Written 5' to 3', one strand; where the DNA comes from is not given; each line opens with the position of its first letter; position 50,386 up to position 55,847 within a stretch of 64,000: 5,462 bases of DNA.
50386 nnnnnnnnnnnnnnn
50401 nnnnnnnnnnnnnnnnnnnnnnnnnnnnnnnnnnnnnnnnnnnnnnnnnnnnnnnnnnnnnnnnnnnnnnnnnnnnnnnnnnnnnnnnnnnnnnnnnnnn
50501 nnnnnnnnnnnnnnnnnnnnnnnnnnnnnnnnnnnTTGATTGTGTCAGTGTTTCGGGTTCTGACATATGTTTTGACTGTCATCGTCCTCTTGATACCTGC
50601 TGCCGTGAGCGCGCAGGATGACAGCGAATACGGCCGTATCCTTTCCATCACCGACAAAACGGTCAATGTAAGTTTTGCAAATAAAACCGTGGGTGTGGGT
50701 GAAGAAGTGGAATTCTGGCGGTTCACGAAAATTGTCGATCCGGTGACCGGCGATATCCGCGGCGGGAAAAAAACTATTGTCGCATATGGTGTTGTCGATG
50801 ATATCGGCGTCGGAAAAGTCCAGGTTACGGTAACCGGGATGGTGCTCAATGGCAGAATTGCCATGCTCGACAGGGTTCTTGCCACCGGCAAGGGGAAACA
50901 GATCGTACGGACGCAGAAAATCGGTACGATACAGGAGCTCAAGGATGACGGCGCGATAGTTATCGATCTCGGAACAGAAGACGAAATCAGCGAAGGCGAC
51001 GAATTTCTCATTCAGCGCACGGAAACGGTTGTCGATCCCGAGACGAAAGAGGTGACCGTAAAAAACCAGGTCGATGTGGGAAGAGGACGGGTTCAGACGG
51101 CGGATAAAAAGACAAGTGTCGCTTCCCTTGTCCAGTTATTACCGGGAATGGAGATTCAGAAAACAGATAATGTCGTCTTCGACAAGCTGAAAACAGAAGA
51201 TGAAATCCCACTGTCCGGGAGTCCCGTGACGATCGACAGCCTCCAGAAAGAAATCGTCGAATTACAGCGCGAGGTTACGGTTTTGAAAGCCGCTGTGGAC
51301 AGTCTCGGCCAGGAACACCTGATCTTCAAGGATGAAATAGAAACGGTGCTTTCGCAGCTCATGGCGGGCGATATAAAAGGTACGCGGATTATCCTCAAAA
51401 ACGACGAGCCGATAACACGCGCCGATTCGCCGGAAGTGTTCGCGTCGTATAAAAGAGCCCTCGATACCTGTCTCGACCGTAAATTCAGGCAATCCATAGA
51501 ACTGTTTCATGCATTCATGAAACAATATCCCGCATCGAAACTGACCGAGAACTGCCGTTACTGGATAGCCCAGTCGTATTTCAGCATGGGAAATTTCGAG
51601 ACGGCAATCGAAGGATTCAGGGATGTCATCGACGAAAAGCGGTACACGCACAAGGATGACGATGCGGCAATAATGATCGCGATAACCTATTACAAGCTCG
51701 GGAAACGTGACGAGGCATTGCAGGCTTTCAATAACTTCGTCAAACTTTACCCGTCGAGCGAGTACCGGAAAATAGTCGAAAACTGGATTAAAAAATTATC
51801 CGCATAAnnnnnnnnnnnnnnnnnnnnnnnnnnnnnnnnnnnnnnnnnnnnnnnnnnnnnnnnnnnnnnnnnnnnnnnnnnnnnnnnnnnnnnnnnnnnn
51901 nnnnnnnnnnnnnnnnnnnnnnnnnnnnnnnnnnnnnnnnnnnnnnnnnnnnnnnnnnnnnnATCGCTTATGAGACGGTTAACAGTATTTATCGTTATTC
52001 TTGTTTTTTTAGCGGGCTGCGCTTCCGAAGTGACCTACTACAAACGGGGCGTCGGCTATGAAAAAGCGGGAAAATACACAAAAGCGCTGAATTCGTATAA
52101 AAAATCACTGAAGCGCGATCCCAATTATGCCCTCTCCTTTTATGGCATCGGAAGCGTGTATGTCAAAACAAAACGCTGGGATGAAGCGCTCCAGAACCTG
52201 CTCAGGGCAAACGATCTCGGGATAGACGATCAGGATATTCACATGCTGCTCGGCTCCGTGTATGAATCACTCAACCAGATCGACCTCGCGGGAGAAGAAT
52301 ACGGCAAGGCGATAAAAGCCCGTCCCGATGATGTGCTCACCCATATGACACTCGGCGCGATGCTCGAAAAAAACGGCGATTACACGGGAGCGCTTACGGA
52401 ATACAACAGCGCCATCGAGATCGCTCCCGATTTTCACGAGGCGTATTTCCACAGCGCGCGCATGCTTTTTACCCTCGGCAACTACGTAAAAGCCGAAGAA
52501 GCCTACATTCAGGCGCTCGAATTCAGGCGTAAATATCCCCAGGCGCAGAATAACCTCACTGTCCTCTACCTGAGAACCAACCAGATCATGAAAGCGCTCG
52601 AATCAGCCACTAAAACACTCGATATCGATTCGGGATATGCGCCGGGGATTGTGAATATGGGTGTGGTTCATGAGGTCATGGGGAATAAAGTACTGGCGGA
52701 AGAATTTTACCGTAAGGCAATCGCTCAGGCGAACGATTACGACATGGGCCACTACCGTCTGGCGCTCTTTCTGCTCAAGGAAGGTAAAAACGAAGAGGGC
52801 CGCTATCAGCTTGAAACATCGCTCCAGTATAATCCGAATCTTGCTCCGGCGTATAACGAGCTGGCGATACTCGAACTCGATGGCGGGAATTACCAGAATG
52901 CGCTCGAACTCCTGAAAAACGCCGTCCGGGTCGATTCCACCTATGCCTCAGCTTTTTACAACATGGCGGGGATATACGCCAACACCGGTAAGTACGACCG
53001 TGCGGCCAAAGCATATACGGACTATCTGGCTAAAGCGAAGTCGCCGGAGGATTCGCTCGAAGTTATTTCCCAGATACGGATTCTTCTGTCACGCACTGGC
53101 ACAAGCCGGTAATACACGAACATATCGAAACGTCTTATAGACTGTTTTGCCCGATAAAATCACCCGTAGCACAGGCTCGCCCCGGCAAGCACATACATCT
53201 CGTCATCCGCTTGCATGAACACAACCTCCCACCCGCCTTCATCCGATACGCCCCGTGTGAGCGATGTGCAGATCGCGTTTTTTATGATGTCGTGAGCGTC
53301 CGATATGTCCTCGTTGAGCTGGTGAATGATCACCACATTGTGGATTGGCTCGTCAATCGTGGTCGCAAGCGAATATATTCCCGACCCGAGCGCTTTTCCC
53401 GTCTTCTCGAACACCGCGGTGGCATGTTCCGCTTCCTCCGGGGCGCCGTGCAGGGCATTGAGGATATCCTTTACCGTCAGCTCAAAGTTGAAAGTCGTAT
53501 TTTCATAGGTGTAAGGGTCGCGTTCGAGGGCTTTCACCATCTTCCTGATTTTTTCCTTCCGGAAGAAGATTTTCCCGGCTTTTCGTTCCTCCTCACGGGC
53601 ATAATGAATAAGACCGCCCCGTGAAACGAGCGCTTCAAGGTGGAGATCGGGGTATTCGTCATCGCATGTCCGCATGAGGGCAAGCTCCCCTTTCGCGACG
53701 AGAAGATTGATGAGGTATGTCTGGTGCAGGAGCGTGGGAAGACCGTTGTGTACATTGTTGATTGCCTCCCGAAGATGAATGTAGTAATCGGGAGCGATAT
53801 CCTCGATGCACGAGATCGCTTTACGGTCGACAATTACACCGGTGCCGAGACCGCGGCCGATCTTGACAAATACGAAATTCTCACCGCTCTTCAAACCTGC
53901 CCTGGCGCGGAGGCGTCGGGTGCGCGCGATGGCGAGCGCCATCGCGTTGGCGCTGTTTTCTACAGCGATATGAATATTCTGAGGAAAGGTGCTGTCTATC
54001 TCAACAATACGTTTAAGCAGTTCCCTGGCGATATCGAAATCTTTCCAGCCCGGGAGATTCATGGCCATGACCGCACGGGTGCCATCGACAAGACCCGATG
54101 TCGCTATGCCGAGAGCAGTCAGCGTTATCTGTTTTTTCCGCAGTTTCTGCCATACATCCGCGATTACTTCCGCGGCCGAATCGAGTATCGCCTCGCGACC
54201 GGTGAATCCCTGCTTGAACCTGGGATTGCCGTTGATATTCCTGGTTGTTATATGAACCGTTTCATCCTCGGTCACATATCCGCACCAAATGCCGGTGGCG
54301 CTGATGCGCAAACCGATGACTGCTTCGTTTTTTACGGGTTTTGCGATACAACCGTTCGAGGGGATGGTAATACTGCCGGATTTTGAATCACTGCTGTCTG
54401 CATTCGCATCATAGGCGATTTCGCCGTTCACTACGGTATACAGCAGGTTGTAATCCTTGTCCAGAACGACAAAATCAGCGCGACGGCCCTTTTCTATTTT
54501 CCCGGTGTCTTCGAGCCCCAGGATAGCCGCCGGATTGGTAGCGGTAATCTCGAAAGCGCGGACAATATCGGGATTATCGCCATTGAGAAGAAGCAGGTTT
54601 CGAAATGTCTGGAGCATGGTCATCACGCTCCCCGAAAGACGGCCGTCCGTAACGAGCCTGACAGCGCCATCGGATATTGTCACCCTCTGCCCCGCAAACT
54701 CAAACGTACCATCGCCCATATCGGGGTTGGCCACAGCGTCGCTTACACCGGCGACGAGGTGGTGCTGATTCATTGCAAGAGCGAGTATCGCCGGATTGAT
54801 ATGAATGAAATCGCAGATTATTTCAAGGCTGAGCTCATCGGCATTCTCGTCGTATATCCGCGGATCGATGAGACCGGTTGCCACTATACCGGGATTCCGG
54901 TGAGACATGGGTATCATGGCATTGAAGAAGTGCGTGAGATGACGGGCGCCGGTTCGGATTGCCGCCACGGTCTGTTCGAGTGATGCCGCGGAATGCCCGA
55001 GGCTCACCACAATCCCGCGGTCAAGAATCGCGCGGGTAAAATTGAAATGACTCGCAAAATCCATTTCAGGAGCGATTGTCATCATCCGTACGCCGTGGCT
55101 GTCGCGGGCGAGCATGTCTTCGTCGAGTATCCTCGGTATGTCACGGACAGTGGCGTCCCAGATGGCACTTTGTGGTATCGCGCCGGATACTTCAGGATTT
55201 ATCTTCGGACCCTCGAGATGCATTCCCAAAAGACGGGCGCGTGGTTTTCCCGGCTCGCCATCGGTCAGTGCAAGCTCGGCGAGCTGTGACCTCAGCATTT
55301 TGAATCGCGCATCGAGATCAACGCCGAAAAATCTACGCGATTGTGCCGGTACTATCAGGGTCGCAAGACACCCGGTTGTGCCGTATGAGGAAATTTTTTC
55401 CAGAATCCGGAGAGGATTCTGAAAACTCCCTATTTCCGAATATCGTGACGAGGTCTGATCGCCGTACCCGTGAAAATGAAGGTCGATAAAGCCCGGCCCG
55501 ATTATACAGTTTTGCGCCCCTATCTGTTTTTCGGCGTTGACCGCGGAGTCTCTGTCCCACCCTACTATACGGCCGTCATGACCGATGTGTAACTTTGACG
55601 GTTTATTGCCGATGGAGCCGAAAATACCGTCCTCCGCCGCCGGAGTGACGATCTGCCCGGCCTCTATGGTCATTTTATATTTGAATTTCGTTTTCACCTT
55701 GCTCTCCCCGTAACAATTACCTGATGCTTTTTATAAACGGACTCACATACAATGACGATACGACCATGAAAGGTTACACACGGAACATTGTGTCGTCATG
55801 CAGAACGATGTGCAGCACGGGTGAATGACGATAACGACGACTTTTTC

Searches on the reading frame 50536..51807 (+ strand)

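Call 29: search_protein_families(library=pfam, proteins=[window:50536-51807:+], max_evalue=0.00001)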
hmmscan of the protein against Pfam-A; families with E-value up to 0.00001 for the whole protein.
window:50536-51807:+ (423 aa): 6 families
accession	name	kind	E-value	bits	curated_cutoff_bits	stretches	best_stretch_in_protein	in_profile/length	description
PF13174.12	TPR_6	-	9.4e-14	51.5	26.3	0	377-408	2-33/33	Tetratricopeptide repeat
PF07719.23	TPR_2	-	4.9e-08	32.9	27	0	379-407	5-33/34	Tetratricopeptide repeat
PF00515.34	TPR_1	-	1.6e-07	31.3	27.8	0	381-407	7-33/34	Tetratricopeptide repeat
PF12895.13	ANAPC3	-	3e-07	31.1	27.2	1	336-400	21-81/82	Anaphase-promoting complex, cyclosome, subunit 3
PF13181.12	TPR_8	-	1.4e-06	28.4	25.7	0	378-407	4-33/34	Tetratricopeptide repeat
PF13525.12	YfiO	-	5.5e-06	26.7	25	0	304-420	8-135/203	Outer membrane lipoprotein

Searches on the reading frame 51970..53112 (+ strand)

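Call 29: search_protein_families(library=pfam, proteins=[window:51970-53112:+], max_evalue=0.00001)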
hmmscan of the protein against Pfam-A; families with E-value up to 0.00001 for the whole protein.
window:51970-53112:+ (380 aa): 22 families
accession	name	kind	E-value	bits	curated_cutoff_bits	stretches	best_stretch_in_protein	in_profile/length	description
PF00515.34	TPR_1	-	8.9e-42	139.7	27.8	1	22-53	3-34/34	Tetratricopeptide repeat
PF07719.23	TPR_2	-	2.6e-41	136.7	27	1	23-53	4-34/34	Tetratricopeptide repeat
PF13414.12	TPR_11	-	5e-37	125.8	26.8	2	32-66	6-40/42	TPR repeat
PF13431.12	TPR_17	-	5.5e-32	107.8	24.4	0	43-75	2-34/34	Tetratricopeptide repeat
PF13432.12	TPR_16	-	1.2e-28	99.6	32.7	3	297-356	2-59/65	Tetratricopeptide repeat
PF13181.12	TPR_8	-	1.6e-28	96.8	25.7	0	90-121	3-34/34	Tetratricopeptide repeat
PF14559.12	TPR_19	-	2.2e-28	98.8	25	3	304-357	3-56/68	Tetratricopeptide repeat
PF13424.12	TPR_12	-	6.2e-25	87.6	30.1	0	124-188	5-77/77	Tetratricopeptide repeat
PF13428.12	TPR_14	-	6.7e-23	79.3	23.5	0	126-165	5-44/44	Tetratricopeptide repeat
PF13176.12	TPR_7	-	4.4e-17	61.1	27.9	0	328-361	1-34/36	Tetratricopeptide repeat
PF13174.12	TPR_6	-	2.8e-14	53.1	26.3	0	23-52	3-32/33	Tetratricopeptide repeat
PF24575.1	TPR_Slam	-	4.4e-13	50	35.2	0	109-177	36-102/104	Surface lipoprotein assembly modifier, N-terminal TPR repeats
PF13371.12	TPR_9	-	1.5e-12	47.8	35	0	326-369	29-72/73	Tetratricopeptide repeat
PF13374.12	TPR_10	-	1.5e-10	41.1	27.5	0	163-188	9-34/42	Tetratricopeptide repeat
PF14561.12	TPR_20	-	1.5e-09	38.5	25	0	280-349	10-81/90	Tetratricopeptide repeat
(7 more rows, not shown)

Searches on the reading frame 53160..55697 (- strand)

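Call 29: search_protein_families(library=pfam, proteins=[window:53160-55697:-], max_evalue=0.00001)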
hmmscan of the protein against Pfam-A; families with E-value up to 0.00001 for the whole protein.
window:53160-55697:- (845 aa): 3 families
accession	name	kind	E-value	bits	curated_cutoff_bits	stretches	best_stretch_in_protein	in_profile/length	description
PF01979.26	Amidohydro_1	-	1.6e-20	74.1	25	1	66-427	2-344/345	Amidohydrolase family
PF07969.17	Amidohydro_3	-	4.1e-11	43.5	29.7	1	361-416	391-448/472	Amidohydrolase family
PF00480.26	ROK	-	2e-09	37.8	22.9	1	499-629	30-146/294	ROK family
